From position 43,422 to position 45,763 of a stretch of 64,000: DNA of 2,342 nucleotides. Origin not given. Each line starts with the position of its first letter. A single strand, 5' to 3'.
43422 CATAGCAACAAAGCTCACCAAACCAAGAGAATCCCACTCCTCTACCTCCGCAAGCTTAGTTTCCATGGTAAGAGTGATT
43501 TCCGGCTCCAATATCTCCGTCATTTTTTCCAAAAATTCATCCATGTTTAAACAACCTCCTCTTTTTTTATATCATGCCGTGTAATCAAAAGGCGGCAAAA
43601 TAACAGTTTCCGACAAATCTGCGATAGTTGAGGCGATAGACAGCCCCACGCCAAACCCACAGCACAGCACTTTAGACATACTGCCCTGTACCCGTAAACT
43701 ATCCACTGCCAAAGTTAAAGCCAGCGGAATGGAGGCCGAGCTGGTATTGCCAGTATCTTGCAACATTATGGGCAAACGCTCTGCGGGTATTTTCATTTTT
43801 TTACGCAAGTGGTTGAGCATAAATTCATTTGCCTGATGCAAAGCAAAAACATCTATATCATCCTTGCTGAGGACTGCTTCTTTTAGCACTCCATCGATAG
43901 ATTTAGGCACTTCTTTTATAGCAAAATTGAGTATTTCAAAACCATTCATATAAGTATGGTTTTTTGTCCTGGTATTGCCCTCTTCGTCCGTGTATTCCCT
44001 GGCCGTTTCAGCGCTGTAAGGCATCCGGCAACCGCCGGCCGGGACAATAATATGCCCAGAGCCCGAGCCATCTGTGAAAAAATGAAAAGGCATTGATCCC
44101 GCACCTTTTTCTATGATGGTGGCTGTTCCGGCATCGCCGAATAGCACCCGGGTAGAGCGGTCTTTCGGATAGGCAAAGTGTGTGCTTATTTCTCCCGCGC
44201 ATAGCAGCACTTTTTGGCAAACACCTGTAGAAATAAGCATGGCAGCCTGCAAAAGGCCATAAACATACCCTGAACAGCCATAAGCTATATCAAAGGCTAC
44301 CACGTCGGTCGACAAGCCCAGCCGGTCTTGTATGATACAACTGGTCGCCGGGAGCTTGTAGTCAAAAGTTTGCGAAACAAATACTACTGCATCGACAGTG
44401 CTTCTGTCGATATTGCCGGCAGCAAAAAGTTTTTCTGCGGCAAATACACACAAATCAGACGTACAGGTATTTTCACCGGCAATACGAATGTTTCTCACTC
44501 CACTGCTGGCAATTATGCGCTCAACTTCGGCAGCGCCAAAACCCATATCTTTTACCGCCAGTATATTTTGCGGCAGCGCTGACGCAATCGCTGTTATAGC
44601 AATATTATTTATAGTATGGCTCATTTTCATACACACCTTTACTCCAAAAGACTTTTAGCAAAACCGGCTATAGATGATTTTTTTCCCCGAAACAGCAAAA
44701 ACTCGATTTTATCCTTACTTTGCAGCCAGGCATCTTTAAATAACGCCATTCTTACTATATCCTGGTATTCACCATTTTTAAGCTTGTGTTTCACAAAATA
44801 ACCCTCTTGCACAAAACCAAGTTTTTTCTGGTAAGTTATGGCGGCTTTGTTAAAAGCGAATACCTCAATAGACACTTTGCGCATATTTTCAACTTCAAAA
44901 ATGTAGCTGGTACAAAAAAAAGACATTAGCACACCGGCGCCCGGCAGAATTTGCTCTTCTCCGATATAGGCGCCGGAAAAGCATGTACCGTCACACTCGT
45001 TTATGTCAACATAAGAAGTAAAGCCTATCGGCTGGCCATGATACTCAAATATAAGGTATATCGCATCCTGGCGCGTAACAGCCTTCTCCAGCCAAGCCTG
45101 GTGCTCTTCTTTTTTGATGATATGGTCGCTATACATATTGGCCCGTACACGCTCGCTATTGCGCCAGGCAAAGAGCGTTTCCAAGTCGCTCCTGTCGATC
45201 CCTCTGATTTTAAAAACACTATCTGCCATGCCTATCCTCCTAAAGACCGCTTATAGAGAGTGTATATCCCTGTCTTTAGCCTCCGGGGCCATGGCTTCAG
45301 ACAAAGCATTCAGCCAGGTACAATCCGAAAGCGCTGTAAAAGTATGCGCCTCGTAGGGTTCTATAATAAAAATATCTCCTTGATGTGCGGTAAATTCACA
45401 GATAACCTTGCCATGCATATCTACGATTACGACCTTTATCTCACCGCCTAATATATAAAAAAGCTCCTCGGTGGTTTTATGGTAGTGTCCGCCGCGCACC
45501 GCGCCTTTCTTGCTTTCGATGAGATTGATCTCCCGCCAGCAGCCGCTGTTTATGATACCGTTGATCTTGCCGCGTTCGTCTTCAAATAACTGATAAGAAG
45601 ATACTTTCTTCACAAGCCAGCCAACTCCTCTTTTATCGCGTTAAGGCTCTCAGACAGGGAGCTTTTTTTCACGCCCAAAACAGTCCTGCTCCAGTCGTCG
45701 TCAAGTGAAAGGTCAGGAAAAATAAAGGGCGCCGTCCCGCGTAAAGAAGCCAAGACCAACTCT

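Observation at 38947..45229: Polyketide/tetronate-style acyl-ACP cassette (FkbH, 2 ACP, 2 KAS III, ketoreductase, GNAT) embedded in a glycan operon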

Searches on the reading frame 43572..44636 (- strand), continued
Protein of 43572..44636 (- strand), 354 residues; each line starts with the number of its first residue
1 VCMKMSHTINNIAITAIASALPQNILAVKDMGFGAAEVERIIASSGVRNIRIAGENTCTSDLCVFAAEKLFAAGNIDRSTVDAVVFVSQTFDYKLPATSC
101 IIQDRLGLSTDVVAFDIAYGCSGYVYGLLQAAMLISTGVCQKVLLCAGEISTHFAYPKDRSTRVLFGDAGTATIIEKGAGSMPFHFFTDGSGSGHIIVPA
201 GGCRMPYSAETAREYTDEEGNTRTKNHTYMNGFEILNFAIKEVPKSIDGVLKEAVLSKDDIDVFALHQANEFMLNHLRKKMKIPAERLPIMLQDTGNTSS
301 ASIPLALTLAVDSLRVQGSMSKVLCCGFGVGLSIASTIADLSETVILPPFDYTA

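Call 43: find_encoding_contigs(protein=P0126, flank=10000, max_places=1)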
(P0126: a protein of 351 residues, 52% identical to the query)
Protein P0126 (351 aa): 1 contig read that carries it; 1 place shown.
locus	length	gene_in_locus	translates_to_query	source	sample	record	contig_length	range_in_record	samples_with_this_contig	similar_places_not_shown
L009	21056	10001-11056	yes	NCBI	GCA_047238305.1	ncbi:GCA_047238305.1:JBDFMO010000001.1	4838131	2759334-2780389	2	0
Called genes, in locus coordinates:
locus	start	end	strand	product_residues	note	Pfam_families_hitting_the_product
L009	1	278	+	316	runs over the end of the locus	PF01501:Glyco_transf_8, PF18404:Glyco_transf_24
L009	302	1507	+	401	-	PF00534:Glycos_transf_1, PF13692:Glyco_trans_1_4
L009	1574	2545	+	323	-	PF04230:PS_pyruv_trans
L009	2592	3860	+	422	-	-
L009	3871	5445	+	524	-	-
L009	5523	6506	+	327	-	PF24793:GINT1_N, PF00251:Glyco_hydro_32N (faint), PF04616:Glyco_hydro_43 (weak)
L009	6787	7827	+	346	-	PF00106:adh_short, PF01073:3Beta_HSD, PF01370:Epimerase, PF02719:Polysacc_synt_2, PF04321:RmlD_sub_bind, PF07993:NAD_binding_4 (weak), PF08659:KR, PF16363:GDP_Man_Dehyd, +1 more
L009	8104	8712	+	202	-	PF02397:Bac_transf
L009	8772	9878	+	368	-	PF10129:OpgC_C, PF01757:Acyl_transf_3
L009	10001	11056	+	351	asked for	PF08545:ACP_syn_III, PF08541:ACP_syn_III_C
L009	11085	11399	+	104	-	-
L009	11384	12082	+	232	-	PF00106:adh_short, PF01370:Epimerase (weak), PF08659:KR (weak), PF13561:adh_short_C2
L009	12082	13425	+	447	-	PF00501:AMP-binding, PF13193:AMP-binding_C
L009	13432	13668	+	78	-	PF00550:PP-binding (weak)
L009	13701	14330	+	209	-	PF17836:PglD_N, PF25087:GMPPB_C (faint), PF25084:LbH_EIF2B (faint), PF00132:Hexapep (weak)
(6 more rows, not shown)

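Call 67: find_encoding_contigs(protein=P0124, flank=8000, max_places=1)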
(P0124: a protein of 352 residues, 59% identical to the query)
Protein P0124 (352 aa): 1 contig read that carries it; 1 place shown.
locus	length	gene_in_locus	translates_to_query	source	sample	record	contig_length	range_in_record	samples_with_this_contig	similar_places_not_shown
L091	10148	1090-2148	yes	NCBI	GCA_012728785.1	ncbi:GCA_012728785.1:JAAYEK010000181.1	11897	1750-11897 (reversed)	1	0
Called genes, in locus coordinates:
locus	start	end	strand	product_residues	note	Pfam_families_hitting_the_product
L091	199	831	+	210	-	PF17836:PglD_N (weak), PF25087:GMPPB_C (faint), PF00132:Hexapep (faint)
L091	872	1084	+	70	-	-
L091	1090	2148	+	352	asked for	PF08545:ACP_syn_III, PF08541:ACP_syn_III_C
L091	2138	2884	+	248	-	PF23441:SDR (weak), PF00106:adh_short, PF01370:Epimerase (weak), PF08659:KR, PF13460:NAD_binding_10 (weak), PF13561:adh_short_C2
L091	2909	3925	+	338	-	PF00195:Chal_sti_synt_N, PF08545:ACP_syn_III, PF08541:ACP_syn_III_C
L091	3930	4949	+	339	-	PF00535:Glycos_transf_2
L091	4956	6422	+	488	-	PF03062:MBOAT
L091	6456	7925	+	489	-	PF16822:ALGX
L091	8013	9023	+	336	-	PF01075:Glyco_transf_9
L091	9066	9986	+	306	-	PF00106:adh_short (weak), PF01073:3Beta_HSD, PF01370:Epimerase, PF02719:Polysacc_synt_2, PF04321:RmlD_sub_bind, PF05368:NmrA, PF13460:NAD_binding_10, PF16363:GDP_Man_Dehyd, +2 more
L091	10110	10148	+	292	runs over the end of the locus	PF00483:NTP_transferase, PF12804:NTP_transf_3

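Call 68: find_encoding_contigs(protein=P0125, flank=8000, max_places=1)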
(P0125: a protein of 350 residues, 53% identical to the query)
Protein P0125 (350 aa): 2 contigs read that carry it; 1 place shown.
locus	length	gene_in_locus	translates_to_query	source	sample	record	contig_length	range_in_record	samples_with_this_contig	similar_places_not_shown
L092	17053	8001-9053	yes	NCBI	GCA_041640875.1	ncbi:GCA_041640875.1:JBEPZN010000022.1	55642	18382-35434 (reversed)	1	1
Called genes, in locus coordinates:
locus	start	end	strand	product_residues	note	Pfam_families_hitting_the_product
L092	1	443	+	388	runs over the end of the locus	PF13439:Glyco_transf_4, PF00534:Glycos_transf_1, PF13692:Glyco_trans_1_4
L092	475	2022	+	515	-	PF01943:Polysacc_synt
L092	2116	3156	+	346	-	PF00106:adh_short (weak), PF01073:3Beta_HSD, PF01370:Epimerase, PF02719:Polysacc_synt_2, PF04321:RmlD_sub_bind, PF08659:KR (weak), PF13460:NAD_binding_10 (weak), PF16363:GDP_Man_Dehyd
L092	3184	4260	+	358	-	PF01757:Acyl_transf_3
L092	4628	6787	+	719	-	PF13229:Beta_helix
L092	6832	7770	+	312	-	PF02485:Branch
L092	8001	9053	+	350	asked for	PF00108:Thiolase_N (weak), PF08545:ACP_syn_III, PF08541:ACP_syn_III_C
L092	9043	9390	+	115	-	-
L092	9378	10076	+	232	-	PF00106:adh_short, PF01370:Epimerase (weak), PF08659:KR (weak), PF13561:adh_short_C2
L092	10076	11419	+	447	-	PF00501:AMP-binding, PF13193:AMP-binding_C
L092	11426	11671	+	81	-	PF00550:PP-binding (weak)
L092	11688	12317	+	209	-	PF14602:Hexapep_2 (faint), PF25084:LbH_EIF2B (faint), PF25087:GMPPB_C (weak), PF00132:Hexapep (weak)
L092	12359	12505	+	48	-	-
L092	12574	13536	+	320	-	PF00535:Glycos_transf_2, PF10111:Glyco_tranf_2_2, PF13641:Glyco_tranf_2_3 (weak)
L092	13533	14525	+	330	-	PF03706:LPG_synthase_TM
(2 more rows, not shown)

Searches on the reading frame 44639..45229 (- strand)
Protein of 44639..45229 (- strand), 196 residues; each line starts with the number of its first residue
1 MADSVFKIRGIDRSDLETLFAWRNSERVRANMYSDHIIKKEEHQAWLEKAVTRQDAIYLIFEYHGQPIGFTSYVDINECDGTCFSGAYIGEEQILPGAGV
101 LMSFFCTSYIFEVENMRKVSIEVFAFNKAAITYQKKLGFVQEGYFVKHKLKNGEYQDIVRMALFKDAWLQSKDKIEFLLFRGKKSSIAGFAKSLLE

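Call 5: search_protein_families(library=pfam, proteins=[window:44639-45229:-])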
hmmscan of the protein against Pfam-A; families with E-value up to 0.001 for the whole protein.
window:44639-45229:- (196 aa): 3 families
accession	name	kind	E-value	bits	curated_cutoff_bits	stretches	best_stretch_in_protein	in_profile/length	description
PF13420.13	Acetyltransf_4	-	1.9e-10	41.4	24.3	1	8-157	1-152/155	Acetyltransferase (GNAT) domain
PF13302.13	Acetyltransf_3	-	4.5e-10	40.8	25.4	1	8-140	4-138/138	Acetyltransferase (GNAT) domain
PF13523.12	Acetyltransf_8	-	6e-08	32.9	27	1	13-144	3-142/145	Acetyltransferase (GNAT) domain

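Call 6: search_protein_families(library=ncbifam, proteins=[window:44639-45229:-])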
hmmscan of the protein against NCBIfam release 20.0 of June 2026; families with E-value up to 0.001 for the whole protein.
window:44639-45229:- (196 aa): 5 families
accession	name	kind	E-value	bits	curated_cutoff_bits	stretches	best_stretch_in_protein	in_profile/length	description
TIGR03585.1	PseH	equivalog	5.2e-36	124.1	93.1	1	11-161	6-155/156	UDP-4-amino-4,6-dideoxy-N-acetyl-beta-L-altrosamine N-acetyltransferase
NF011709.0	PRK15130.1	equivalog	3.8e-12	46.4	218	1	5-172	6-173/186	spermidine N1-acetyltransferase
NF040503.1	resist_ArsN1a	equivalog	3.4e-07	30.2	170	1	36-161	30-155/159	arsinothricin resistance N-acetyltransferase ArsN1 family A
NF007527.0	PRK10140.1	equivalog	1.7e-05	24.8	236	1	117-163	114-160/162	N-acetyltransferase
NF008072.0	PRK10809.1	equivalog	2.2e-05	24.3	190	1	82-170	104-192/194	ribosomal protein S5-alanine N-acetyltransferase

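Call 55: search_solved_structures(query=window:44639-45229:-, max_evalue=0.001, show_alignments=2)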
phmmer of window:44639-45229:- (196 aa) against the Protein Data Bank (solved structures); distinct sequences matched with E-value up to 0.001: 26.
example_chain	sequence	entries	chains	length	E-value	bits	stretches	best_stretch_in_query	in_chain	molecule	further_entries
7kwq_A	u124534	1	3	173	3.7e-10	42.9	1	4-170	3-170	Spermidine N(1)-acetyltransferase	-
7kx2_A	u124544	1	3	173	5.1e-10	42.4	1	4-170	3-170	Spermidine N(1)-acetyltransferase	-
7kx3_A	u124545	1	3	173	7e-10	42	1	4-170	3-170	Spermidine N(1)-acetyltransferase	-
4jjx_A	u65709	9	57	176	9.4e-10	41.6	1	4-170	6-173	Spermidine n1-acetyltransferase | Spermidine N(1)-acetyltransferase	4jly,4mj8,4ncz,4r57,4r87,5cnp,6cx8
4ygo_A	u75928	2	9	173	1e-09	41.4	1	4-170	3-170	Spermidine n1-acetyltransferase | Spermidine N(1)-acetyltransferase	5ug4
4mhd_A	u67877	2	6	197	1.4e-09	41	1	4-170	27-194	Spermidine n1-acetyltransferase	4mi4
6dau_A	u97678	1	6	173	2.3e-09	40.3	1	4-170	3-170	Spermidine N1-acetyltransferase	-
6vfn_A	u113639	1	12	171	5.2e-09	39.1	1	6-172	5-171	Spermidine N1-acetyltransferase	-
6cy6_A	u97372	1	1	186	7.1e-09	38.7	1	6-170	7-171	Spermidine N(1)-acetyltransferase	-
4r9m_A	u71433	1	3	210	1.1e-08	38.1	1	6-170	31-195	Spermidine N(1)-acetyltransferase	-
3wr7_A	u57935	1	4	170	1.3e-08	37.8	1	7-170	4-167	Spermidine N1-acetyltransferase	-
7kwh_A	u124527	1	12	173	1.8e-08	37.3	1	6-170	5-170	Spermidine N(1)-acetyltransferase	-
7kwx_A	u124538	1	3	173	1.8e-08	37.3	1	4-170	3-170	Spermidine N(1)-acetyltransferase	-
7kwj_A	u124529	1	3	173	2.1e-08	37.2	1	7-170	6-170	Spermidine N(1)-acetyltransferase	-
6vfm_A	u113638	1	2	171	2.2e-08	37.1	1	6-172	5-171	Spermidine N1-acetyltransferase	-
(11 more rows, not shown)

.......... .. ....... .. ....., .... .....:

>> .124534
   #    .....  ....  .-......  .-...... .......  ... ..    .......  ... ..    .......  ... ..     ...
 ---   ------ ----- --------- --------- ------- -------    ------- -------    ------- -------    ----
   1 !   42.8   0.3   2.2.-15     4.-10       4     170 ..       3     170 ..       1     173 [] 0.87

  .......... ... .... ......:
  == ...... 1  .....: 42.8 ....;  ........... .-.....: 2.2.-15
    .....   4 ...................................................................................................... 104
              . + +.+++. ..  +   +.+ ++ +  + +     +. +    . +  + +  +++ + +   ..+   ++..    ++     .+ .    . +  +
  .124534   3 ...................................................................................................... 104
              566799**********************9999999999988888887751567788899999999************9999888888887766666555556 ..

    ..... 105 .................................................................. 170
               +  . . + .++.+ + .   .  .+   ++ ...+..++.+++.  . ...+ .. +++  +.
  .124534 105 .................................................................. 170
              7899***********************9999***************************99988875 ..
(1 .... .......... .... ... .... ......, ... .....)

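Call 59: find_homologous_proteins(query=window:44639-45229:-, max_evalue=1e-8)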
Query window:44639-45229:- (196 aa): 4 proteins with E <= 1e-8 among 58 candidates.
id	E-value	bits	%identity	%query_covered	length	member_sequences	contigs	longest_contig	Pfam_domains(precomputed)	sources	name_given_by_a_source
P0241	4.6e-127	439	100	100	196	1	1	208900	PF13420.14,PF13302.14,PF13523.13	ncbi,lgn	-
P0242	5.9e-42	161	42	89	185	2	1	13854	PF13420.14,PF13302.14,PF13523.13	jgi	jgi:UDP-4-amino-4,6-dideoxy-N-acetyl-beta-L-altrosamine N-acetyltransferase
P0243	1.8e-32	130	40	78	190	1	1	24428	PF13420.14,PF13302.14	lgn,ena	-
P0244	1.5e-17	82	31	83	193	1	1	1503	PF13302.14,PF13523.13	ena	-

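Call 60: find_encoding_contigs(protein=P0242, flank=10000, max_places=1)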
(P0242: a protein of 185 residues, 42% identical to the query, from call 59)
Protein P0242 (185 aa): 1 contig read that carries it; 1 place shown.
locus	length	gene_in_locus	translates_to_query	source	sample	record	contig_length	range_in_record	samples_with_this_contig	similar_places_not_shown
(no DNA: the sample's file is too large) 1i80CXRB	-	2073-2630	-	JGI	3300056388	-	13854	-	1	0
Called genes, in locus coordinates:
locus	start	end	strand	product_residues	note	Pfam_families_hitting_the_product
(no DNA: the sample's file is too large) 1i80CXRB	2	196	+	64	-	?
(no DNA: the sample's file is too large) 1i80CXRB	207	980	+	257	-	PF00977:His_biosynth, PF01207:Dus (faint), PF03060:NMO (weak)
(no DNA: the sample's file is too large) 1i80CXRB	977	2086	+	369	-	-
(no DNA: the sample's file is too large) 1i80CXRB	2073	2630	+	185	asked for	PF13302:Acetyltransf_3, PF13420:Acetyltransf_4, PF13523:Acetyltransf_8 (weak)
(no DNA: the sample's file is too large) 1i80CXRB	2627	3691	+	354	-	PF03102:NeuB, PF08666:SAF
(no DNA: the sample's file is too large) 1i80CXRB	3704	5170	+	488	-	PF01943:Polysacc_synt, PF13440:Polysacc_synt_3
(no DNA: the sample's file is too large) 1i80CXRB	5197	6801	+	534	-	-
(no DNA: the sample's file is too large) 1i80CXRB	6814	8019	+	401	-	PF01075:Glyco_transf_9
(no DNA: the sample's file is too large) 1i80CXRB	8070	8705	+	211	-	PF05711:TylF, PF13578:Methyltransf_24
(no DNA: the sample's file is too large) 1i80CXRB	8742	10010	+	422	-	-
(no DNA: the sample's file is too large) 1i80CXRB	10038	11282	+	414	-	PF13439:Glyco_transf_4, PF00534:Glycos_transf_1, PF13692:Glyco_trans_1_4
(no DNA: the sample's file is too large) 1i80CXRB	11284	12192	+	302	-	PF00535:Glycos_transf_2, PF13641:Glyco_tranf_2_3 (faint)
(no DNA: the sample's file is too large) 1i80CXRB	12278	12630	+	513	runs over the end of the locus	PF13727:CoA_binding_3, PF02397:Bac_transf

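Call 61: find_encoding_contigs(protein=P0243, flank=10000, max_places=1)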
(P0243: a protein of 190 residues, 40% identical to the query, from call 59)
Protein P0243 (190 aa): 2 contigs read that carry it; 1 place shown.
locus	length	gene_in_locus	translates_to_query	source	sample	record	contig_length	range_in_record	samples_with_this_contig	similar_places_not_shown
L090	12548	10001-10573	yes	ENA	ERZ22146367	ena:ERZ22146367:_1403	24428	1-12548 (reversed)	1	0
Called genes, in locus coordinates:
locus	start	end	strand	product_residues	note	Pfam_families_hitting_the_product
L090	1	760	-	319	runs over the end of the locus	PF00483:NTP_transferase, PF12804:NTP_transf_3 (weak), PF25087:GMPPB_C (weak)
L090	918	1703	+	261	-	PF00535:Glycos_transf_2, PF13641:Glyco_tranf_2_3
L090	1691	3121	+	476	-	PF04464:Glyphos_transf (weak)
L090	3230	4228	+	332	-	PF01073:3Beta_HSD, PF01370:Epimerase, PF02719:Polysacc_synt_2, PF04321:RmlD_sub_bind, PF05368:NmrA, PF07993:NAD_binding_4 (faint), PF16363:GDP_Man_Dehyd, PF13460:NAD_binding_10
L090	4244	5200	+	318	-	PF01073:3Beta_HSD, PF01370:Epimerase, PF02719:Polysacc_synt_2, PF04321:RmlD_sub_bind, PF07993:NAD_binding_4, PF13460:NAD_binding_10 (weak), PF16363:GDP_Man_Dehyd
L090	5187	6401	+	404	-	PF01041:DegT_DnrJ_EryC1, PF00155:Aminotran_1_2, PF01053:Cys_Met_Meta_PP (weak)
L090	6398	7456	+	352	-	PF04101:Glyco_tran_28_C (faint)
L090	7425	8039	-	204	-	-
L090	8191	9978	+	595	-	PF03102:NeuB, PF02348:CTP_transf_3, PF12804:NTP_transf_3 (weak)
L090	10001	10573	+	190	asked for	PF13302:Acetyltransf_3, PF13420:Acetyltransf_4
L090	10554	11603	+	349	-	PF03102:NeuB, PF08666:SAF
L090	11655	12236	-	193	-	-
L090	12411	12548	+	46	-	?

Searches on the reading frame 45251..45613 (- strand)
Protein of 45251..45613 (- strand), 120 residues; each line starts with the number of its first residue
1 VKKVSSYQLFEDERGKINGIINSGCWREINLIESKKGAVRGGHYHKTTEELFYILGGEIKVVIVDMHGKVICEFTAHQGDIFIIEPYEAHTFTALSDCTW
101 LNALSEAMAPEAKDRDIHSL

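Call 7: search_protein_families(library=ncbifam, proteins=[window:45251-45613:-], max_evalue=0.00001)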
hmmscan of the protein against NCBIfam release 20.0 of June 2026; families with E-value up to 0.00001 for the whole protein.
window:45251-45613:- (120 aa): 2 families
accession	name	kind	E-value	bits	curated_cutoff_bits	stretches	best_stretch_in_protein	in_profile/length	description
TIGR04366.1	cupin_WbuC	subfamily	8.9e-07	28.8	42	1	34-99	41-109/132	WbuC family cupin fold metalloprotein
TIGR03404.1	bicupin_oxalic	subfamily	2.7e-06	26.7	254.2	1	35-99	75-138/367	bicupin, oxalate decarboxylase family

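Call 8: search_protein_families(library=pfam, proteins=[window:45251-45613:-], max_evalue=0.0001)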
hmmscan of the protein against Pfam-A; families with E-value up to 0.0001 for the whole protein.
window:45251-45613:- (120 aa): 4 families
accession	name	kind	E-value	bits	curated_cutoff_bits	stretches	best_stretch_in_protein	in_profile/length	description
PF07883.17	Cupin_2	-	1.5e-10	41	27.2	1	32-101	3-67/70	Cupin domain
PF14667.12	Polysacc_synt_C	-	2.1e-08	34.7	28.7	1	11-91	2-82/111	Polysaccharide biosynthesis C-terminal domain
PF00908.23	dTDP_sugar_isom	-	1.8e-06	28.2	27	1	11-112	27-137/168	dTDP-4-dehydrorhamnose 3,5-epimerase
PF00190.28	Cupin_1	-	3.3e-06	27.2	22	1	35-95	41-102/151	Cupin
